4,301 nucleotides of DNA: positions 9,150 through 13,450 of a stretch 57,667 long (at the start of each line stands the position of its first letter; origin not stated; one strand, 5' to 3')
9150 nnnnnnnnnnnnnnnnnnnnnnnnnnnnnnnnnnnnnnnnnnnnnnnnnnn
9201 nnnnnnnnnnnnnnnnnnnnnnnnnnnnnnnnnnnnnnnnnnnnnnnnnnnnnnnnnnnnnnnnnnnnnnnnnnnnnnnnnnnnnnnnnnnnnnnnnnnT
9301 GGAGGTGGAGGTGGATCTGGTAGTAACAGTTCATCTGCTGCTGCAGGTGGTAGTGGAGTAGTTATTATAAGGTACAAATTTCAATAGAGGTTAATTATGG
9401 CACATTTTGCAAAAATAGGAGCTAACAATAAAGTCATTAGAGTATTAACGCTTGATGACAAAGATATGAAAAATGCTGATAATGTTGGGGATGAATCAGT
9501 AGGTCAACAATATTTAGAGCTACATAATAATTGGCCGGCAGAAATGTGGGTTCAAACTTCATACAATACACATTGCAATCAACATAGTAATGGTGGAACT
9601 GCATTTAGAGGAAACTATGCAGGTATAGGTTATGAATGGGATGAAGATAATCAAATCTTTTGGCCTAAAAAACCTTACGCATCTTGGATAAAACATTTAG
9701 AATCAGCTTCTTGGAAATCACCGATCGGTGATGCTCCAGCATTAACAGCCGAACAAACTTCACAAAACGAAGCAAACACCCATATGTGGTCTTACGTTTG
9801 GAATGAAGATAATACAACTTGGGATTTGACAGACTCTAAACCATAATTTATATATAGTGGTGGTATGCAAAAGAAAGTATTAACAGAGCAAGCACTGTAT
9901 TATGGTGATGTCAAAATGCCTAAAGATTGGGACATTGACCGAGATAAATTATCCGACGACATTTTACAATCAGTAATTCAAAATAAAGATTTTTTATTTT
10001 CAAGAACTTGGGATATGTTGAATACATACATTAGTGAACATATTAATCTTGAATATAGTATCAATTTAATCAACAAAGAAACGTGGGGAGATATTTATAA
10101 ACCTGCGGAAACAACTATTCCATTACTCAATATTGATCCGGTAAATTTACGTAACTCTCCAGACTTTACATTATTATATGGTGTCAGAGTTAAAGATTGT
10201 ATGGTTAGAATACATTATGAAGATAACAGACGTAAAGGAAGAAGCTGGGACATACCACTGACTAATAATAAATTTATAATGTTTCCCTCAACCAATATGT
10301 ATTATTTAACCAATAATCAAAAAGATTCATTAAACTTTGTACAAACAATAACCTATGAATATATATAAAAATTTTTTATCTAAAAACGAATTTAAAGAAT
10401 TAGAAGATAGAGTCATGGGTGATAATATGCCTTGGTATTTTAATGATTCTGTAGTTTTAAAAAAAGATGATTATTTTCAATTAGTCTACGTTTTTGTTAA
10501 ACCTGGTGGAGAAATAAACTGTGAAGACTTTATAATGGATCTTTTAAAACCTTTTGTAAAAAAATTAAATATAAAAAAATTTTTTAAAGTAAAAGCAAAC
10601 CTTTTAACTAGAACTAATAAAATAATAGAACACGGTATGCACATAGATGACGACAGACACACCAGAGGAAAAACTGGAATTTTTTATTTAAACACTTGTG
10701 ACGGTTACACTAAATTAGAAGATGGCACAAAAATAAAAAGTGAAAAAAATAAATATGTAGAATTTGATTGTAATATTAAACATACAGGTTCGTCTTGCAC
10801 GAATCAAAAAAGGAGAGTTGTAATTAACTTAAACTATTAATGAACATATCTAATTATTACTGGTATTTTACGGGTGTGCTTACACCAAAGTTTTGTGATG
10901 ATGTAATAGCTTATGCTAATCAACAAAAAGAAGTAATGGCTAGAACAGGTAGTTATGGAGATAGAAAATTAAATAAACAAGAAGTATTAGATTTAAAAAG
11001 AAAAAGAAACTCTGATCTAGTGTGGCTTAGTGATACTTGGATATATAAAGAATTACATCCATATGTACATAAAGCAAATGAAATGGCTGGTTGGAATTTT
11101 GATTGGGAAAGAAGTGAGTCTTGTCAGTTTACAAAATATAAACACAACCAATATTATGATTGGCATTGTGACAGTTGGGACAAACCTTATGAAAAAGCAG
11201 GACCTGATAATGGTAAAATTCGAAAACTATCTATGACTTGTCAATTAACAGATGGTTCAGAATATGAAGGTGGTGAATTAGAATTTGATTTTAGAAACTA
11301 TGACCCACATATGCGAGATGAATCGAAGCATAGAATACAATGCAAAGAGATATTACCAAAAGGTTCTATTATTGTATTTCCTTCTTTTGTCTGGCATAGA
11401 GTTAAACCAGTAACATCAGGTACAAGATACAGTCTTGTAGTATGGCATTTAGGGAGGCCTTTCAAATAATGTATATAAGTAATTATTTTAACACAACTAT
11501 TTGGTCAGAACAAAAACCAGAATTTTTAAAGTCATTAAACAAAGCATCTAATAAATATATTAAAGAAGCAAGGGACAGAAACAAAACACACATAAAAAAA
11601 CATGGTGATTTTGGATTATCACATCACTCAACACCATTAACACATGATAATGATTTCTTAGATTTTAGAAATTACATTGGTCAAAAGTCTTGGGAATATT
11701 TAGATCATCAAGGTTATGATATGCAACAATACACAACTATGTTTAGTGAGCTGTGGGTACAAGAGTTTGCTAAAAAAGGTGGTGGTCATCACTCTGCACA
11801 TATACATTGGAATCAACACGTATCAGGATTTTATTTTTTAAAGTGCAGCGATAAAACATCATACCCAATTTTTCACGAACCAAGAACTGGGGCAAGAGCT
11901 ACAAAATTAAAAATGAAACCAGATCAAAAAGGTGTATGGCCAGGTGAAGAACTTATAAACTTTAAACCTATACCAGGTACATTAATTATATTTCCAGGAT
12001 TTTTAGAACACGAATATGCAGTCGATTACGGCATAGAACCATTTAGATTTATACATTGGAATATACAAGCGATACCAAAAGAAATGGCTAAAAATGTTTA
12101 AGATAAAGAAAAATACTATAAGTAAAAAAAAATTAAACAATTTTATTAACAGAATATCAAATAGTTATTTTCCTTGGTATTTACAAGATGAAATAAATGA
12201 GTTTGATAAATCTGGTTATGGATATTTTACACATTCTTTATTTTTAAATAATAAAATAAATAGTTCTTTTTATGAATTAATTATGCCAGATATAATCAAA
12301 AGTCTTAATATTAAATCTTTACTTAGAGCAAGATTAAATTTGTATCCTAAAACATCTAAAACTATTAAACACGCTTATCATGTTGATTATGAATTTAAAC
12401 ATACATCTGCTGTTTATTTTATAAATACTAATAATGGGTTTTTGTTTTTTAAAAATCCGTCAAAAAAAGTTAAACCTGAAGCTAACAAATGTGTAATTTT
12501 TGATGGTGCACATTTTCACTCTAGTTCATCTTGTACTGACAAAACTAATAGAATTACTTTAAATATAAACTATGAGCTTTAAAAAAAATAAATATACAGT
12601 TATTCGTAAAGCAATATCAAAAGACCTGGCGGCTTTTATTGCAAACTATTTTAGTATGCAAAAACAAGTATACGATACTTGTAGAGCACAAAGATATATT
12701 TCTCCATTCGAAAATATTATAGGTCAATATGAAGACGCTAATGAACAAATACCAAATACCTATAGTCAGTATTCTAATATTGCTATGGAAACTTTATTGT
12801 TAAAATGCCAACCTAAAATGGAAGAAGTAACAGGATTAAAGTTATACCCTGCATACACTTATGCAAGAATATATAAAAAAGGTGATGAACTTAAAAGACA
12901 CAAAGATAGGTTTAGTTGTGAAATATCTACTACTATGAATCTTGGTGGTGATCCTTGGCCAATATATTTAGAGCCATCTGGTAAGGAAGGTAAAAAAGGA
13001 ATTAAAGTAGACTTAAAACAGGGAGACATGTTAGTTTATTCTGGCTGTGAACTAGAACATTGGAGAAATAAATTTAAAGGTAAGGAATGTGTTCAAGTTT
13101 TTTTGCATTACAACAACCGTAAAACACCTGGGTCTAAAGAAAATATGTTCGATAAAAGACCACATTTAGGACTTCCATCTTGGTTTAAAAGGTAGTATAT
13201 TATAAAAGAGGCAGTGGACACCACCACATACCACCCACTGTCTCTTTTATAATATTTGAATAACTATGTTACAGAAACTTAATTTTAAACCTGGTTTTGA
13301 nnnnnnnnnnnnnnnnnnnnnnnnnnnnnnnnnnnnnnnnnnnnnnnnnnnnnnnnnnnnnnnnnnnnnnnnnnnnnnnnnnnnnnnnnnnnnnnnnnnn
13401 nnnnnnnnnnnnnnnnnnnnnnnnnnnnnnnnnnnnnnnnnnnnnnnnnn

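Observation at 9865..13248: Tandem array of five (possibly six) 2OG-Fe(II) oxygenase-superfamily genes wedged into the tail module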

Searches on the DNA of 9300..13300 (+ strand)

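Call 5: search_dna_similar(query=window:9300-13300:+, collection=phages, mode=distant, max_rows=30)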
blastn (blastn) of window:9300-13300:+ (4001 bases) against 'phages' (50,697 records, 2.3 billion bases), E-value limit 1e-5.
Records with a match: 7; places in all: 7; records where one place covers at least 80% of the query: 1.
Best place of each record, by identity: 80-90% 3; 60-80% 4.
By first word of the organism name: Pelagibacter 4; Marine 2; phage 1.
By host as written in the record: Candidatus Pelagibacter sp. HTCC1062 2; Candidatus Pelagibacter ubique HTCC1062 2; - 2; unknown 1.
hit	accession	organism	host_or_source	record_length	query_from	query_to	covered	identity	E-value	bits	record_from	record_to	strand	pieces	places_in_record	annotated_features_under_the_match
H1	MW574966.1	phage 023Pt_psg01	unknown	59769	93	3949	85%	81.0%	0e+0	3256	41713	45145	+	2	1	putative ferrochelatase / putative Fe(II) dependent oxygenate ... | hypothetical protein (x3) | 2OG-Fe(II) oxygenate superfamily protein | DNA endonuclease V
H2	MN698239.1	Pelagibacter phage HTVC023P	Candidatus Pelagibacter sp. HTCC1062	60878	84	3957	69%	82.1%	0e+0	2769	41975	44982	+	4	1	2OG-Fe(II) oxygenase superfamily-like protein (x2) | putative ferrochelatase | hypothetical protein (x2)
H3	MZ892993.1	Pelagibacter phage HTVC033P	Candidatus Pelagibacter sp. HTCC1062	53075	1653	3889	32%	72.1%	2e-86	667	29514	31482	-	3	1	2OG-Fe(II) oxygenase family protein | putative ferrochelatase | 2OG-Fe(II) oxygenase superfamily protein | hypothetical protein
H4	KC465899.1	Pelagibacter phage HTVC008M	Candidatus Pelagibacter ubique HTCC1062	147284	1739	3814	11%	69.3%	5e-18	172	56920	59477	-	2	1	2OG-Fe(II) oxygenase superfamily like protein (x2) | phytanoyl-CoA-dioxygenase (x2) | putative ferrochelatase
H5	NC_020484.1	Pelagibacter phage HTVC008M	Candidatus Pelagibacter ubique HTCC1062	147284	1739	3814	11%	69.3%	5e-18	172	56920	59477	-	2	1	2OG-Fe(II) oxygenase (x4) | ferrochelatase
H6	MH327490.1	Marine virus AG-345-A17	single cell amplified by WGA-X; seawater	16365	1365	1560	5%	70.1%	6e-11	77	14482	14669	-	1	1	record has no annotation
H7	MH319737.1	Marine virus AG-345-E08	single cell amplified by WGA-X; seawater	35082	3723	3784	2%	85.5%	3e-9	73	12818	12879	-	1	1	record has no annotation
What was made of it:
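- Closest known: Co-located 2OG-Fe. Same: Same phage group: 81-82% nucleotide identity across the region (call 5).
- HTVC023P-type identity (call 5).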

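Call 7: get_annotated_region(hit=H2, flank=4000)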
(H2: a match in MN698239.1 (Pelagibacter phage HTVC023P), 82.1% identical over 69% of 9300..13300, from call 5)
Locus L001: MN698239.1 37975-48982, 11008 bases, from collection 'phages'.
description: Pelagibacter phage HTVC023P, complete genome.
organism: Pelagibacter phage HTVC023P (NCBI taxid 2686455)
taxonomy: Viruses; Duplodnaviria; Heunggongvirae; Uroviricota; Caudoviricetes
host: Candidatus Pelagibacter sp. HTCC1062; source: seawater; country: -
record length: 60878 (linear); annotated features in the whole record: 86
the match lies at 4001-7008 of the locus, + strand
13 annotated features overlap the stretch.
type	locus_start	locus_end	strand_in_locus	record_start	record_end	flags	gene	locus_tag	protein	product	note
CDS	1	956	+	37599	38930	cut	-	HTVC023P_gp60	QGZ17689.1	hypothetical protein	-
CDS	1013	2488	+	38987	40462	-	-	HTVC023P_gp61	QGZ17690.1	hypothetical protein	-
CDS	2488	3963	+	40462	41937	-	-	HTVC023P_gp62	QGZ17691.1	hypothetical protein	-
CDS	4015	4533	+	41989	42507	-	-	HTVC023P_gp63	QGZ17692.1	hypothetical protein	-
CDS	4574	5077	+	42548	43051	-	-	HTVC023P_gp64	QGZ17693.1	hypothetical protein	-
CDS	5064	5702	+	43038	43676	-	-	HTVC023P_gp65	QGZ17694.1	2OG-Fe(II) oxygenase superfamily-like protein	-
CDS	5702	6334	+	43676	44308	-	-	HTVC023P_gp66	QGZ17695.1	2OG-Fe(II) oxygenase superfamily-like protein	-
CDS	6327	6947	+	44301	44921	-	-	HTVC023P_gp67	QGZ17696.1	putative ferrochelatase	-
CDS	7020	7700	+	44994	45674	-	-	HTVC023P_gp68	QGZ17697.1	hypothetical protein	-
CDS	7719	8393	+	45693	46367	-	-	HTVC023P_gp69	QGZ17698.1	putative tail protein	-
CDS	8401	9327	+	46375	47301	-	-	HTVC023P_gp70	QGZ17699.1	hypothetical protein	-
CDS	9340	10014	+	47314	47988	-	-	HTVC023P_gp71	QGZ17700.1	putative 2OG-Fe(II) oxygenase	-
CDS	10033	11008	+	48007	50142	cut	-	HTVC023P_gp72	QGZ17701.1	hypothetical protein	-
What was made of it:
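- Checked: The 11469 start matches the HTVC023P gp65/gp66 junction (call 7).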

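Call 8: get_annotated_region(hit=H1, flank=4000)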
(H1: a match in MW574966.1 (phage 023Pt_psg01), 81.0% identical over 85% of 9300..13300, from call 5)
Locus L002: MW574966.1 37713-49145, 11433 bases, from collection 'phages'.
description: Phage 023Pt_psg01, complete genome.
organism: phage 023Pt_psg01 (NCBI taxid 2945965)
taxonomy: Viruses; Duplodnaviria; Heunggongvirae; Uroviricota; Caudoviricetes
host: unknown; source: seawater; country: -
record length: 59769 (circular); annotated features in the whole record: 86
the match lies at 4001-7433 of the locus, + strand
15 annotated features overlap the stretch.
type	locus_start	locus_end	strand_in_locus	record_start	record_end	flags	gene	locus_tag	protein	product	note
CDS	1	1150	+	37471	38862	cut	-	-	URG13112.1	putative structural protein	-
CDS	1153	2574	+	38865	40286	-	-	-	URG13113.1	putative structural protein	-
CDS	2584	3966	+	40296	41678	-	-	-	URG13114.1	putative structural protein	-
CDS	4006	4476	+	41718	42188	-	-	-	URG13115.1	hypothetical protein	-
CDS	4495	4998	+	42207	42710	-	-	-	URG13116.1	hypothetical protein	-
CDS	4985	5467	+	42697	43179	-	-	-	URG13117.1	DNA endonuclease V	-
CDS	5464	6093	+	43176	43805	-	-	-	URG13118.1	2OG-Fe(II) oxygenate superfamily protein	-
CDS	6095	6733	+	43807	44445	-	-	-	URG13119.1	hypothetical protein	-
CDS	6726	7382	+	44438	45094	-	-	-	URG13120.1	putative ferrochelatase / putative Fe(II) dependent oxygenate superfamily protein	-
CDS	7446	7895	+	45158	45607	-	-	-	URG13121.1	hypothetical protein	-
CDS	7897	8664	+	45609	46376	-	-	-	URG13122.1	putative phage tail fiber like protein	-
CDS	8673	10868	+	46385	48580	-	-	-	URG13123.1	hypothetical protein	-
CDS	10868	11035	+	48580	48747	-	-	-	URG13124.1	hypothetical protein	-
CDS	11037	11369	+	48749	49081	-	-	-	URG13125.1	putative peptidoglycan binding protein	-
CDS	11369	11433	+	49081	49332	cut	-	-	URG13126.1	hypothetical protein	-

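Call 32: get_annotated_region(hit=H3, flank=5000)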
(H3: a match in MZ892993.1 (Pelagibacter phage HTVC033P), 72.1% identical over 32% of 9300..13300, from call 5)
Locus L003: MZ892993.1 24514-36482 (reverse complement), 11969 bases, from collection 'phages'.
description: Pelagibacter phage HTVC033P, complete genome.
organism: Pelagibacter phage HTVC033P (NCBI taxid 2873403)
taxonomy: Viruses; Duplodnaviria; Heunggongvirae; Uroviricota; Caudoviricetes
host: Candidatus Pelagibacter sp. HTCC1062; source: seawater; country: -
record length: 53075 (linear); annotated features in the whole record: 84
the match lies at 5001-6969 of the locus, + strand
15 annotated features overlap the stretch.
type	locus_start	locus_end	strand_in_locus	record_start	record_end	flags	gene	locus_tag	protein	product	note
CDS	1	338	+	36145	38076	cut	-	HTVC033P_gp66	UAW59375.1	putative tail fiber protein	-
CDS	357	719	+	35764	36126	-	-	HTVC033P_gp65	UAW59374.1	hypothetical protein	-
CDS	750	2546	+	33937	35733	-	-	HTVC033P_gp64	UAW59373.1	hypothetical protein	-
CDS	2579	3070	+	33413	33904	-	-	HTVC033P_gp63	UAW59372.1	hypothetical protein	-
CDS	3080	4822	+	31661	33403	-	-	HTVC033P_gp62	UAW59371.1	hypothetical protein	-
CDS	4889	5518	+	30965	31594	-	-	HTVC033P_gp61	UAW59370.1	2OG-Fe(II) oxygenase superfamily protein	-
CDS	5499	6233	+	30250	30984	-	-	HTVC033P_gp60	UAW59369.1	2OG-Fe(II) oxygenase family protein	-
CDS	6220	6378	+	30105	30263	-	-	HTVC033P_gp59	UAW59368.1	hypothetical protein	-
CDS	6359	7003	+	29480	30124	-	-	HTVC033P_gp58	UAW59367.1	putative ferrochelatase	-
CDS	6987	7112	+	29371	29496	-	-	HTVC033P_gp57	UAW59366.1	hypothetical protein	-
CDS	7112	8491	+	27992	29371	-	-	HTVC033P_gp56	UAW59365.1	hypothetical protein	-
CDS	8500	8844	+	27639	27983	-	-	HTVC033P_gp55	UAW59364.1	hypothetical protein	-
CDS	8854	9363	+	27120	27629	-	-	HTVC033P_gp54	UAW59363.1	hypothetical protein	-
CDS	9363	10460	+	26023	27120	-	-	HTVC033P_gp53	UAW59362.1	hypothetical protein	-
CDS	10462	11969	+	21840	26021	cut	-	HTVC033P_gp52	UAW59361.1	hypothetical protein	-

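Call 33: get_annotated_region(hit=H5, flank=6000)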
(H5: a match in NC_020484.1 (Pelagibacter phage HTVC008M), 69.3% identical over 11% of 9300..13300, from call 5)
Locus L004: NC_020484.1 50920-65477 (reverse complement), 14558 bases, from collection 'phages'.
description: Pelagibacter phage HTVC008M, complete genome.
organism: Pelagibacter phage HTVC008M (NCBI taxid 1283076)
taxonomy: Viruses; Duplodnaviria; Heunggongvirae; Uroviricota; Caudoviricetes; Kyanoviridae
host: Candidatus Pelagibacter ubique HTCC1062; source: -; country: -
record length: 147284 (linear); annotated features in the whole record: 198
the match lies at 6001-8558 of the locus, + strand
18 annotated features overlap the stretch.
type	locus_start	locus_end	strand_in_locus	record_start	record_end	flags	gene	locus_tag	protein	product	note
CDS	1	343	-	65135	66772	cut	-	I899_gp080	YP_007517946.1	terminase large subunit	-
CDS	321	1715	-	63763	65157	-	-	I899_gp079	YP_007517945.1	tryptophan halogenase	PrnA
CDS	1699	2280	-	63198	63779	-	-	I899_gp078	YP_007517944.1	2OG-Fe(II) oxygenase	T4-GC: 101 phytanoyl-CoA- dioxygenase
CDS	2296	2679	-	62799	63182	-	-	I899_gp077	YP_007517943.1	terminase small subunit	-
CDS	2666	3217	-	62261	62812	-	-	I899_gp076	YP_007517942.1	hypothetical protein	-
CDS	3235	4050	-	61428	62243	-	-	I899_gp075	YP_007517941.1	tail sheath stabilizer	-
CDS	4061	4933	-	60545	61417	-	-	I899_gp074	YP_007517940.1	head closure Hc2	-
CDS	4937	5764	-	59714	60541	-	-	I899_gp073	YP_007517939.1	head-tail adaptor Ad2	-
CDS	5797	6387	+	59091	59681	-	-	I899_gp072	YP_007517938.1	2OG-Fe(II) oxygenase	T4-GC: 412 2OG-Fe(II) oxygenase superfamily like protein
CDS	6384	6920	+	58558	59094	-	-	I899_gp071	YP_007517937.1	2OG-Fe(II) oxygenase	T4-GC: 155, phytanoyl- CoA-dioxygenase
CDS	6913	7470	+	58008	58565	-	-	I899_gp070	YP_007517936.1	2OG-Fe(II) oxygenase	T4-GC: 101, phytanoyl- CoA- dioxygenase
CDS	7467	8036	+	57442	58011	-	-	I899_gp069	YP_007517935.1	2OG-Fe(II) oxygenase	T4-GC: 240, 2OG-Fe(II) oxygenase superfamily like protein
CDS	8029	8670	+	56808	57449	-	-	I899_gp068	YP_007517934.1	ferrochelatase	-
CDS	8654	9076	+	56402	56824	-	-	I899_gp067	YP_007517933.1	hypothetical protein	-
CDS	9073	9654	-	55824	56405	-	-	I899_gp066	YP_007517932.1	hypothetical protein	-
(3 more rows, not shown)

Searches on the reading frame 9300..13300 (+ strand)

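Call 74: search_protein_families(library=pfam, proteins=[L004:8654-9076:+, L004:6384-6920:+, L004:6913-7470:+], max_evalue=0.01)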
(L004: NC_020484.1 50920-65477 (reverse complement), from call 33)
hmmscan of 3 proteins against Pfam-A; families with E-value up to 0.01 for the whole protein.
L004:8654-9076:+ (140 aa): 0 families

L004:6384-6920:+ (178 aa): 4 families
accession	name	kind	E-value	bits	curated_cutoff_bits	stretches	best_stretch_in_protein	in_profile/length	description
PF13759.12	2OG-FeII_Oxy_5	-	2.1e-10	41.3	27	1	119-161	59-101/101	Putative 2OG-Fe(II) oxygenase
PF00190.28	Cupin_1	-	0.00057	19.9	22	1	77-160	29-113/151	Cupin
PF13640.12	2OG-FeII_Oxy_3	-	0.0012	20.2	27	1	86-161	3-96/98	2OG-Fe(II) oxygenase superfamily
PF23169.1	HalD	-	0.002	18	26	0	119-161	164-207/228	Halogenase D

L004:6913-7470:+ (185 aa): 2 families
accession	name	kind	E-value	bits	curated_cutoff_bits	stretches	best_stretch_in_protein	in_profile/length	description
PF13759.12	2OG-FeII_Oxy_5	-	5.6e-10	39.9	27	1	80-171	1-99/101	Putative 2OG-Fe(II) oxygenase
PF13640.12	2OG-FeII_Oxy_3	-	0.00031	22.1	27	1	99-174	27-97/98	2OG-Fe(II) oxygenase superfamily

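Call 104: search_dna_similar(query=L001:9340-10014:+, collection=phages, mode=protein, max_evalue=0.00001, max_rows=12)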
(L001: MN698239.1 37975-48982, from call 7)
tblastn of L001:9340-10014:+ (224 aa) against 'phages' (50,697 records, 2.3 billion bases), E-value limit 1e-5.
Records with a match: 33; places in all: 37; records where one place covers at least 80% of the query: 13.
Best place of each record, by identity: >=99% 1; <60% 32.
By first word of the organism name: Synechococcus 14; Prochlorococcus 10; Cyanophage 5; Pelagibacter 2; Marine 2.
By host as written in the record: - 7; Prochlorococcus sp. MED4 4; Synechococcus sp. 3; Synechococcus sp. WH8102 3; Synechococcus sp. WH 8102 2; Prochlorococcus sp. NATL1A 2; Prochlorococcus NATL2A 2; Prochlorococcus MED4 2; and 7 more.
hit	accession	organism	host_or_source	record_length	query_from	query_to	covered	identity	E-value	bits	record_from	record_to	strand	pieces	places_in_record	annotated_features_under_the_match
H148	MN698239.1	Pelagibacter phage HTVC023P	Candidatus Pelagibacter sp. HTCC1062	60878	1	224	100%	100.0%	1e-148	462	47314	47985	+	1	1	putative 2OG-Fe(II) oxygenase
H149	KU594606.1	Cyanophage S-RIM32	Synechococcus sp.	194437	8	224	97%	28.0%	5e-13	73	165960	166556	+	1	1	hypothetical protein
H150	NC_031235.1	Cyanophage S-RIM32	Synechococcus sp.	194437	8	224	97%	28.0%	5e-13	73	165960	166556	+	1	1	2OG-Fe(II) oxygenase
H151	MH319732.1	Marine virus AG-345-E02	single cell amplified by WGA-X; seawater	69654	1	206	92%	28.5%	4e-9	62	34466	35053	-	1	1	record has no annotation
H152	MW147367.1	Synechococcus phage S-H9-2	Synechococcus sp. WH 8102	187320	8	224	97%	26.6%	3e-10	65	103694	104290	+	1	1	hypothetical protein (x2)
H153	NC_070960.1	Synechococcus phage S-H9-2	Synechococcus sp. WH 8102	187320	8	224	97%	26.6%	3e-10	65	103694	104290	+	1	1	2OG-Fe(II) oxygenase | hypothetical protein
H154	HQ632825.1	Prochlorococcus phage P-SSM5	Prochlorococcus marinus NATL2A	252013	1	206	92%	27.1%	1e-8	60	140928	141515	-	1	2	hypothetical protein (x2)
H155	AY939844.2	Prochlorococcus phage P-SSM2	Prochlorococcus sp. NATL1A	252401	1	206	92%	27.1%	1e-8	60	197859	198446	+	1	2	phytanoyl-CoA-dioxygenase | putative glycosyltransferase family 2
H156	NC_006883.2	Prochlorococcus phage P-SSM2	Prochlorococcus sp. NATL1A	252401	1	206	92%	27.1%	1e-8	60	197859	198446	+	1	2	2OG-Fe(II) oxygenase | putative glycosyltransferase family 2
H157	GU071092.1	Prochlorococcus phage P-SSM2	-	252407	1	206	92%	27.1%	1e-8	60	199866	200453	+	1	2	conserved hypothetical protein (x2)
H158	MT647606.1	Pelagibacter phage Mosig EXVC030M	Candidatus Pelagibacter ubique HTCC1062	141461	26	208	82%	29.7%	9e-7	55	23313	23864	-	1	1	putative 2OG-Fe(II) oxygenase family protein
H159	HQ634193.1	Cyanophage P-RSM6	Prochlorococcus NATL2A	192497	28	198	76%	31.0%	4e-7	56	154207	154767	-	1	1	hypothetical protein (x2)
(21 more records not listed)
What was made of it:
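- A P-SSM2 oxygenase abuts a family-2 glycosyltransferase (call 104).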
